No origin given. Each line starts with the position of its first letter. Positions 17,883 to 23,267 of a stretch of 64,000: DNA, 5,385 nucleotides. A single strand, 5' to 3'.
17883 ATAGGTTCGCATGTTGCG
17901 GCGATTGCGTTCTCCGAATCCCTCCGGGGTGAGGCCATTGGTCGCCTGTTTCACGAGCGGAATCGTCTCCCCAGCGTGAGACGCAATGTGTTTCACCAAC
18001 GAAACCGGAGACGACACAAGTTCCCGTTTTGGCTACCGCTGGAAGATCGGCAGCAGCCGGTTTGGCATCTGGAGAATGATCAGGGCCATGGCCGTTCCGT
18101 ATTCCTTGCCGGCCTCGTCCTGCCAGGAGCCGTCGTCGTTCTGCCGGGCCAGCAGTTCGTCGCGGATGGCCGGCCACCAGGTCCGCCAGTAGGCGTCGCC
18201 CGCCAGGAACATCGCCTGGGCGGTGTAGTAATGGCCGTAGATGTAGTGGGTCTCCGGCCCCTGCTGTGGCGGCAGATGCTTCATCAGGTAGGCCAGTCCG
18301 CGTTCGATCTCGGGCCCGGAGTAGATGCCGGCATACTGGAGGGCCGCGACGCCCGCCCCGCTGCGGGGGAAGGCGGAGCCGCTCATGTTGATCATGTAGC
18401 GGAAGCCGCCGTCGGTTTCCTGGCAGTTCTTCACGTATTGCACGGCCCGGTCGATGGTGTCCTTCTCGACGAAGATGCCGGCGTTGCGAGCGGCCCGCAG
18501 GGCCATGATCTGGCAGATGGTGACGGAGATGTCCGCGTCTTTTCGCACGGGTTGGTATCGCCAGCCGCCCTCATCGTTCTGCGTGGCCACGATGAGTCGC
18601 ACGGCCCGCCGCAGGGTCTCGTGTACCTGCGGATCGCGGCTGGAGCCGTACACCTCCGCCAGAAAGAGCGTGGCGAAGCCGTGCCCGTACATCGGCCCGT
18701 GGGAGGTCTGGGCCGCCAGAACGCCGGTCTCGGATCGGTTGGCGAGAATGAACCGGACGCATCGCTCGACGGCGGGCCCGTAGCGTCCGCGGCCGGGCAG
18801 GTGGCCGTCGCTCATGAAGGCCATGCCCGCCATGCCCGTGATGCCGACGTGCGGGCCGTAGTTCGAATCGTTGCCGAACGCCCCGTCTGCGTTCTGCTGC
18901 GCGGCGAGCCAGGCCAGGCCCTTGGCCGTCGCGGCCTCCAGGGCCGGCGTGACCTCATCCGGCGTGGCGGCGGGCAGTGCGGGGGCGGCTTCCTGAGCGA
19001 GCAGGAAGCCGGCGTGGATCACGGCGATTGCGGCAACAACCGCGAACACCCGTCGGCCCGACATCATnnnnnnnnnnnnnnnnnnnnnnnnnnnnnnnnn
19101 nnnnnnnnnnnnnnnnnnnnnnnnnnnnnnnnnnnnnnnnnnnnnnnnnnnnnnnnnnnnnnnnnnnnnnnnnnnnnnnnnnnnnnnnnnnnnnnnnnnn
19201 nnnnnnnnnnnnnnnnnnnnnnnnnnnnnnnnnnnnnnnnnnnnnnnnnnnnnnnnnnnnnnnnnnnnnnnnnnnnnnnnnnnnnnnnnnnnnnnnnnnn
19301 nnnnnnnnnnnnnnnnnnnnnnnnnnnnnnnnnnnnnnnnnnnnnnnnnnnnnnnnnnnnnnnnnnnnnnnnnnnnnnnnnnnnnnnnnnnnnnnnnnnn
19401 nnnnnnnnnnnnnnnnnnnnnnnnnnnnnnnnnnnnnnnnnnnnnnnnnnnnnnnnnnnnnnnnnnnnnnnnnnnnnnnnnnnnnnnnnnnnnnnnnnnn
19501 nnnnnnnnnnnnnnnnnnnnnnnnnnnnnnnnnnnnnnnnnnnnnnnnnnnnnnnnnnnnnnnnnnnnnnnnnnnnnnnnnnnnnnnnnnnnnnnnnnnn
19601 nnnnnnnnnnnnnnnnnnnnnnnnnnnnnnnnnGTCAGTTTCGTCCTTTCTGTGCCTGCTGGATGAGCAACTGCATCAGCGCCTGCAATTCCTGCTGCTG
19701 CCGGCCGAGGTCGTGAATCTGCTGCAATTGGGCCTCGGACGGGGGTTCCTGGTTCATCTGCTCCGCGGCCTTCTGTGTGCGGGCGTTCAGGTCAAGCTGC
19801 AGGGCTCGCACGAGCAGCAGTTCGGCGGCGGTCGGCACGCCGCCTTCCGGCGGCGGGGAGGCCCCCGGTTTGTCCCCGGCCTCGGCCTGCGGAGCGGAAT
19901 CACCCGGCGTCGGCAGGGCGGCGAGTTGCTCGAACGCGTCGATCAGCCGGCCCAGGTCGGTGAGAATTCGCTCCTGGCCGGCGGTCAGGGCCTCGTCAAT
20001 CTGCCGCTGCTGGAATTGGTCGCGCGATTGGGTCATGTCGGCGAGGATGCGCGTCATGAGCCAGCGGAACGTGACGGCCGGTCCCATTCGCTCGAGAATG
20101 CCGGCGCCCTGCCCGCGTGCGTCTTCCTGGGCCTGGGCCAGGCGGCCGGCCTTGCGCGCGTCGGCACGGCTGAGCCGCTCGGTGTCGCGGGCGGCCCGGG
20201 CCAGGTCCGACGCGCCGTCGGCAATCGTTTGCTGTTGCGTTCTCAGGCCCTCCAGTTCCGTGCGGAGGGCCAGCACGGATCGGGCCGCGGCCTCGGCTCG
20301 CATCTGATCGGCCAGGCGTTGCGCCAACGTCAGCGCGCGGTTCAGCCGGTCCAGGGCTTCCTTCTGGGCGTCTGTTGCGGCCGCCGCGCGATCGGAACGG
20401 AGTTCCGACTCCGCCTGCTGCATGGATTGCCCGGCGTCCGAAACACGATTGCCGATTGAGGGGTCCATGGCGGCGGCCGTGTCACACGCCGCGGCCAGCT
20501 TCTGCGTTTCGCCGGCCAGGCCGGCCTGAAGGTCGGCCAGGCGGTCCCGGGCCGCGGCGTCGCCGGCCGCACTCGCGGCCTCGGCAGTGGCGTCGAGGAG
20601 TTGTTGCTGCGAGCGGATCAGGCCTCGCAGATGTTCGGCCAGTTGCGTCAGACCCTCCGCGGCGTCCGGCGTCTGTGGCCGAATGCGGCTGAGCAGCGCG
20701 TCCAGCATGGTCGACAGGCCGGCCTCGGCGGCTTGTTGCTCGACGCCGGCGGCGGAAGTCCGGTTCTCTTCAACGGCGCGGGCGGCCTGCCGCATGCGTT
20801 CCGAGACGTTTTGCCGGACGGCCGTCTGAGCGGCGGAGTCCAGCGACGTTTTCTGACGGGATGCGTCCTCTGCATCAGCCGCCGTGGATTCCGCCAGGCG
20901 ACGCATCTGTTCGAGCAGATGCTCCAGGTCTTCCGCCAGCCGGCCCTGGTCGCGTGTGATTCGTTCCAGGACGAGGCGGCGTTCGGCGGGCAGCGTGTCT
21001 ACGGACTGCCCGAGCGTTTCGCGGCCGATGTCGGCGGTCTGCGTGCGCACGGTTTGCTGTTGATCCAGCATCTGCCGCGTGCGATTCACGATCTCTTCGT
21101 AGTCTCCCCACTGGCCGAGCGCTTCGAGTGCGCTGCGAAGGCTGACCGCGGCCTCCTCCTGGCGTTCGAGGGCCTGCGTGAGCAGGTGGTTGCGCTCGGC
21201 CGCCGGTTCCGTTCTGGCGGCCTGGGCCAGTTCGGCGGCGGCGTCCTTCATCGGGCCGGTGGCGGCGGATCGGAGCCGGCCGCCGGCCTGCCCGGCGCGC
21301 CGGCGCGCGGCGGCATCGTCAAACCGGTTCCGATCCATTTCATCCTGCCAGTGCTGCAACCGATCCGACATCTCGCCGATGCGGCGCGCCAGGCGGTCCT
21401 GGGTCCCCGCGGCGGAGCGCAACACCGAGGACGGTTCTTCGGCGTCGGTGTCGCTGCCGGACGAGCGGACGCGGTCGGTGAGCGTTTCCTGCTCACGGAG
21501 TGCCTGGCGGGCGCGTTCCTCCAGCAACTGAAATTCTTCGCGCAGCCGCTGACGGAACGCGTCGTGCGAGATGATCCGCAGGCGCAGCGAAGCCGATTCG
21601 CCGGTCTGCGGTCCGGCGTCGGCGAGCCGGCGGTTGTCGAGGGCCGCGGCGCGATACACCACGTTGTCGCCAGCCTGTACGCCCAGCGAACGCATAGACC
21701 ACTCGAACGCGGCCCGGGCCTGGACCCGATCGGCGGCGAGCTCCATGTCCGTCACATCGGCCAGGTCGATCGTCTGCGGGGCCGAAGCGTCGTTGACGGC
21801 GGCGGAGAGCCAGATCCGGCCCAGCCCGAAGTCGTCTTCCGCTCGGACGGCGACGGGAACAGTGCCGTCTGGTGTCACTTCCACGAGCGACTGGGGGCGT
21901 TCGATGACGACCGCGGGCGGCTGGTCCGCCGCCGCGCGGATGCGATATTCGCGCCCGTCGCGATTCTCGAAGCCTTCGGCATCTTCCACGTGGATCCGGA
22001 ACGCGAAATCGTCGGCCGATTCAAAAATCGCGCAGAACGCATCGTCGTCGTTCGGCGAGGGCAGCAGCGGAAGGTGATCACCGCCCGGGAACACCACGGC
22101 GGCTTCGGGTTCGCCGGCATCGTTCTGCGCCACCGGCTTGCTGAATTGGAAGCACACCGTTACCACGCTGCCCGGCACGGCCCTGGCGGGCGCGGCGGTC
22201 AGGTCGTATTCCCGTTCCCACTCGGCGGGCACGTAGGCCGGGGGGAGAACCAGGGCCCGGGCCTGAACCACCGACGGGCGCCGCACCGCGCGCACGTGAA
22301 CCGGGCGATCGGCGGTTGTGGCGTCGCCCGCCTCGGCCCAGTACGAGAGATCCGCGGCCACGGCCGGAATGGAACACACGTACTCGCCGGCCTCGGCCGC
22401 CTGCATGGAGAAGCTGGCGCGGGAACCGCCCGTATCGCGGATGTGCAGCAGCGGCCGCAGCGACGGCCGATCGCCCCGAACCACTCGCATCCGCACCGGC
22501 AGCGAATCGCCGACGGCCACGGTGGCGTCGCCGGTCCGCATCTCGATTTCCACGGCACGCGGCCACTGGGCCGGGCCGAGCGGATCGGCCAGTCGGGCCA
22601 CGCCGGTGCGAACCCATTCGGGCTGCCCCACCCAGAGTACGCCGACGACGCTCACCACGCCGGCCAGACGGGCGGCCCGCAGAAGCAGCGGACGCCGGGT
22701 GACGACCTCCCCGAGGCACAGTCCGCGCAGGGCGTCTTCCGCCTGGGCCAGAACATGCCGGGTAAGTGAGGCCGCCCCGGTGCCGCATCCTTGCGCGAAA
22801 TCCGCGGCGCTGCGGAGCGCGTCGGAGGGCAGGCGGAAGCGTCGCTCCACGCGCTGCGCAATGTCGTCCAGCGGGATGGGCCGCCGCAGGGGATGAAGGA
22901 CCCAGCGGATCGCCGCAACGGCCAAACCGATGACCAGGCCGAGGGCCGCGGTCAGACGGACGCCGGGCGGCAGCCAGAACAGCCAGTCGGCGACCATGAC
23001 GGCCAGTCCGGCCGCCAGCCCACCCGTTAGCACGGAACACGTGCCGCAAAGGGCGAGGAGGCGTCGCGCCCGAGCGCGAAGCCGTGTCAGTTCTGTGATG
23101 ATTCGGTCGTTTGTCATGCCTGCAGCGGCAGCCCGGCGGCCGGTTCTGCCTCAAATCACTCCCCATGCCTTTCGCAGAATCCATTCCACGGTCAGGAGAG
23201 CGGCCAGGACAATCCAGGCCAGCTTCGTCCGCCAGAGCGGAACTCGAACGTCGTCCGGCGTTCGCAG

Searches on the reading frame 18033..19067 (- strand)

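Call 40: search_protein_families(library=pfam, proteins=[window:18033-19067:-])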
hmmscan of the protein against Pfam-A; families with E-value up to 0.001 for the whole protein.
window:18033-19067:- (344 aa): 3 families
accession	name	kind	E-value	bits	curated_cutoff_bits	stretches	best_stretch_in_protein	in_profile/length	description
PF13243.12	SQHop_cyclase_C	-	4.9e-12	46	26.1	2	98-235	159-296/319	Squalene-hopene cyclase C-terminal domain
PF00432.27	Prenyltrans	-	1.4e-08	35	26.5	1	152-225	101-170/304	Prenyltransferase alpha-alpha toroid domain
PF13249.12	SQHop_cyclase_N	-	4.7e-07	29.7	26.2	0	149-212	44-103/291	Squalene-hopene cyclase N-terminal domain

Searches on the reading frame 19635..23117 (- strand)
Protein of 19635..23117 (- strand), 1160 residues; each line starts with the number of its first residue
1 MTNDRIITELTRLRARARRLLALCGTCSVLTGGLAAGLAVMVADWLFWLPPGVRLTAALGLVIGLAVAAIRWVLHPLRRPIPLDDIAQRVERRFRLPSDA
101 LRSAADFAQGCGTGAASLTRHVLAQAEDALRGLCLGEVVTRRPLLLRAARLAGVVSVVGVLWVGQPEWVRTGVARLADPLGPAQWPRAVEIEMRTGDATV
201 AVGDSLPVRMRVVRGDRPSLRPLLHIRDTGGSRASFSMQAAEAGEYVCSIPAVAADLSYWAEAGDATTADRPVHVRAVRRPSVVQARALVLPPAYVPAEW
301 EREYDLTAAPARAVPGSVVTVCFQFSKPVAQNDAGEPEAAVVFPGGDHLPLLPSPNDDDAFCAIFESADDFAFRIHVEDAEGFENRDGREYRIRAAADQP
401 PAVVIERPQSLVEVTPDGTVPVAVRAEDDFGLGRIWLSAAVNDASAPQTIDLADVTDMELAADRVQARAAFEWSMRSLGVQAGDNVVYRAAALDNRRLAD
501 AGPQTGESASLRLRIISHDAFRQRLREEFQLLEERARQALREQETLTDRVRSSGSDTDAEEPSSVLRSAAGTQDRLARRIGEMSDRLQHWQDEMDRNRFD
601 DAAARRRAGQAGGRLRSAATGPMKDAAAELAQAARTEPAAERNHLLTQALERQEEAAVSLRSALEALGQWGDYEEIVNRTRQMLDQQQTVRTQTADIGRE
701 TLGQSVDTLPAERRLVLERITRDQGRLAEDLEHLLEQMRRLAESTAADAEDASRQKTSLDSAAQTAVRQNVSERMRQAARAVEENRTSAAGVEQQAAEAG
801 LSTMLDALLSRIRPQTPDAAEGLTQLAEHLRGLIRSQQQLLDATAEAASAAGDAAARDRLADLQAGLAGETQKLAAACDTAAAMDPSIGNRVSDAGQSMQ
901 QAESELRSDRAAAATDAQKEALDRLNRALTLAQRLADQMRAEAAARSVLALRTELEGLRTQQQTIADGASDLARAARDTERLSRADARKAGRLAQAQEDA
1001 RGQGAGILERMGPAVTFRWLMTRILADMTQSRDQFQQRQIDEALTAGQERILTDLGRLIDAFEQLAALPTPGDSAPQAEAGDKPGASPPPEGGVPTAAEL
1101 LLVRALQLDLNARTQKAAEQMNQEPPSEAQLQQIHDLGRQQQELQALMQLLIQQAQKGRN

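Call 40: search_protein_families(library=pfam, proteins=[window:19635-23117:-])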
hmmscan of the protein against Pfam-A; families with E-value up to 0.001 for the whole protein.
window:19635-23117:- (1160 aa): 1 family
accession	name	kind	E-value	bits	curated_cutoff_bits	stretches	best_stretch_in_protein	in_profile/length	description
PF13779.11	DUF4175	-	2.5e-05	23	27.3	1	305-514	208-391/825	Domain of unknown function (DUF4175)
